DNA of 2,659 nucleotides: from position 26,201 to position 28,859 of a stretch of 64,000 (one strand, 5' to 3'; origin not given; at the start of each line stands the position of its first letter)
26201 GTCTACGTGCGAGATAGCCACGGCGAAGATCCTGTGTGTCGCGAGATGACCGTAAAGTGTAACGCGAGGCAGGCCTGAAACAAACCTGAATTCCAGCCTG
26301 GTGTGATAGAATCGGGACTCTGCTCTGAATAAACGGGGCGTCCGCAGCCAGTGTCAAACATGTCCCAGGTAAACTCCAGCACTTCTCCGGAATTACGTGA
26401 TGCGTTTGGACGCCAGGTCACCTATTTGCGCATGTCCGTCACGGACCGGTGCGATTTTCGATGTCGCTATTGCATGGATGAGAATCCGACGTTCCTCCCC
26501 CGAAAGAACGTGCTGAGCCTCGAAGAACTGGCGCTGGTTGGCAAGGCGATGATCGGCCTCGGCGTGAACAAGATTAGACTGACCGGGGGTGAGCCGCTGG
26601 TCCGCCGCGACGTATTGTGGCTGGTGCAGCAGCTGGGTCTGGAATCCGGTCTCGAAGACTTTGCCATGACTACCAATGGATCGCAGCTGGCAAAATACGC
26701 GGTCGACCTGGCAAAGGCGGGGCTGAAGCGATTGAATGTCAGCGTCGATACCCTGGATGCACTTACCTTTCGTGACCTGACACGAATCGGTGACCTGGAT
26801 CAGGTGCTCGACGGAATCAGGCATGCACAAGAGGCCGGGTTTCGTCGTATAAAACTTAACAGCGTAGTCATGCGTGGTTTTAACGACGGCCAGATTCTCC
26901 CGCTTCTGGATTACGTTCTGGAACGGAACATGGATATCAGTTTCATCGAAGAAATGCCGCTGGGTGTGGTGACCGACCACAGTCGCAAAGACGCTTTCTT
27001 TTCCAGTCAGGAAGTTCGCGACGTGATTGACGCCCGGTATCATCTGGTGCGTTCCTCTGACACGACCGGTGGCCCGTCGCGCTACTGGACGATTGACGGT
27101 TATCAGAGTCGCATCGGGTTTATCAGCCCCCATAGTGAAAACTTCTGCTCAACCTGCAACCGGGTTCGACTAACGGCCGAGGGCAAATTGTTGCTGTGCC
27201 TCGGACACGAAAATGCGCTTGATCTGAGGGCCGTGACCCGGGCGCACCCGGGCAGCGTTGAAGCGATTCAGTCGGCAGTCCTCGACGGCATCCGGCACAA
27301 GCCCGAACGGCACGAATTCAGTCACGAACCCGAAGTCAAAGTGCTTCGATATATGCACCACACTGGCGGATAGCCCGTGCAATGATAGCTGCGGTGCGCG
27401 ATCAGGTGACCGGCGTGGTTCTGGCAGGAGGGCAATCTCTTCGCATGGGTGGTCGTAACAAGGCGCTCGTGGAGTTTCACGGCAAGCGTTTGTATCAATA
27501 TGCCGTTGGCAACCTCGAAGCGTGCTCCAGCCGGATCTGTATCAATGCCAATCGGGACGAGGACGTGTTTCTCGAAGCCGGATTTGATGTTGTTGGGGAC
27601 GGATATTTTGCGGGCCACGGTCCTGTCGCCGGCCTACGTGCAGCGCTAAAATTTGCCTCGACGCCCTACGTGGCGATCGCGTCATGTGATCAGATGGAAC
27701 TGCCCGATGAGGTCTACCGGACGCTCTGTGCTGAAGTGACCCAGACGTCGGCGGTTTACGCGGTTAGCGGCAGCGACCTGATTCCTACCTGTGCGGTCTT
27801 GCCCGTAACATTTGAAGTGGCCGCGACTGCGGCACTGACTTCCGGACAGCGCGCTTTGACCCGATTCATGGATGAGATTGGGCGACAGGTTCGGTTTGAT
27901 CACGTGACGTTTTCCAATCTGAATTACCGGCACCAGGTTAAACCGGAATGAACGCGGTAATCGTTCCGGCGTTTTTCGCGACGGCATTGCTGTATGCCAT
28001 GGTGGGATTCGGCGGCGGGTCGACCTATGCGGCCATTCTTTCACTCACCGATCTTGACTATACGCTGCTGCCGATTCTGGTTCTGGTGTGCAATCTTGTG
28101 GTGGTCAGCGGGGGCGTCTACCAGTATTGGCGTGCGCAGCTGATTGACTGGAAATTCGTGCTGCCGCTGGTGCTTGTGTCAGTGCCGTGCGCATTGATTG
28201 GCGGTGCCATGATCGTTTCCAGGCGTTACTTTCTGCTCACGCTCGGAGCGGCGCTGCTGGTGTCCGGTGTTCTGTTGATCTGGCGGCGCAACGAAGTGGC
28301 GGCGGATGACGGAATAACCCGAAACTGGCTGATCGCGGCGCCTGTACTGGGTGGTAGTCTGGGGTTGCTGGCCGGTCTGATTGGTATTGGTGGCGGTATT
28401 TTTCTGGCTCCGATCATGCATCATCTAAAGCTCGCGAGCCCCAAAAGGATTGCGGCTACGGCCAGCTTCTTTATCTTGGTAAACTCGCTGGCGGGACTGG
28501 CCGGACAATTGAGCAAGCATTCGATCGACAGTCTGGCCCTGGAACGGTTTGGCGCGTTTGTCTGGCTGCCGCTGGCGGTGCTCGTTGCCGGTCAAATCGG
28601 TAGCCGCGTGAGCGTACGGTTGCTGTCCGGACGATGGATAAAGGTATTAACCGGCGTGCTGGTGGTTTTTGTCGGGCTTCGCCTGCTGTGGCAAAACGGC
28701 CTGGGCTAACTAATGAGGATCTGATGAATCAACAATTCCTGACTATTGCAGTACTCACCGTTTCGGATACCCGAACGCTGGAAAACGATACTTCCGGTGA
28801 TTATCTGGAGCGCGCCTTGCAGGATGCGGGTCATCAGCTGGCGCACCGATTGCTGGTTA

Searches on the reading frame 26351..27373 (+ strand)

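Call 69: search_protein_families(library=pfam, proteins=[window:26351-27373:+], max_evalue=0.00001)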
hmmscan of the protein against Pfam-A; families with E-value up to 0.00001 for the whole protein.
window:26351-27373:+ (340 aa): 2 families
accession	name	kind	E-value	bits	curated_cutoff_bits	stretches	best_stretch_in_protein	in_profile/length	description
PF06463.18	Mob_synth_C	-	6.1e-37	126.9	37.4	1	194-323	1-128/128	Molybdenum Cofactor Synthesis C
PF04055.27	Radical_SAM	-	2.4e-29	103.1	29.5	1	28-188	1-165/166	Radical SAM superfamily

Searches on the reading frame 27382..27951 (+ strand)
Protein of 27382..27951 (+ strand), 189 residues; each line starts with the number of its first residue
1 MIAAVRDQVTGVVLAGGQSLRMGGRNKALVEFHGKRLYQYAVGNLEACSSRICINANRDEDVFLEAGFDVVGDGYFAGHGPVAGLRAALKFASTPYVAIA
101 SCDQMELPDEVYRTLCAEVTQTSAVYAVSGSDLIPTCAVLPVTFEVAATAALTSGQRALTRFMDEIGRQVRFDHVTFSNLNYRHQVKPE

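Call 69: search_protein_families(library=pfam, proteins=[window:27382-27951:+], max_evalue=0.00001)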
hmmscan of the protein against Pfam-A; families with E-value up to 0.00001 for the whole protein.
window:27382-27951:+ (189 aa): 1 family
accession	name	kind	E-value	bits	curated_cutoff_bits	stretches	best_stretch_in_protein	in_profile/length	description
PF12804.13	NTP_transf_3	-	1.2e-28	100.7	27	1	11-161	1-155/160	MobA-like NTP transferase domain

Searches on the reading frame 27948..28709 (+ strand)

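Call 69: search_protein_families(library=pfam, proteins=[window:27948-28709:+], max_evalue=0.00001)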
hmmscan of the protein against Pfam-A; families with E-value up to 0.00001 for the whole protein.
window:27948-28709:+ (253 aa): 1 family
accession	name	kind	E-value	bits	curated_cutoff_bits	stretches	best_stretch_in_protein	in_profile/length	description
PF01925.25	TauE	-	9.9e-34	117.5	32.6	1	7-246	3-237/237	Sulfite exporter TauE/SafE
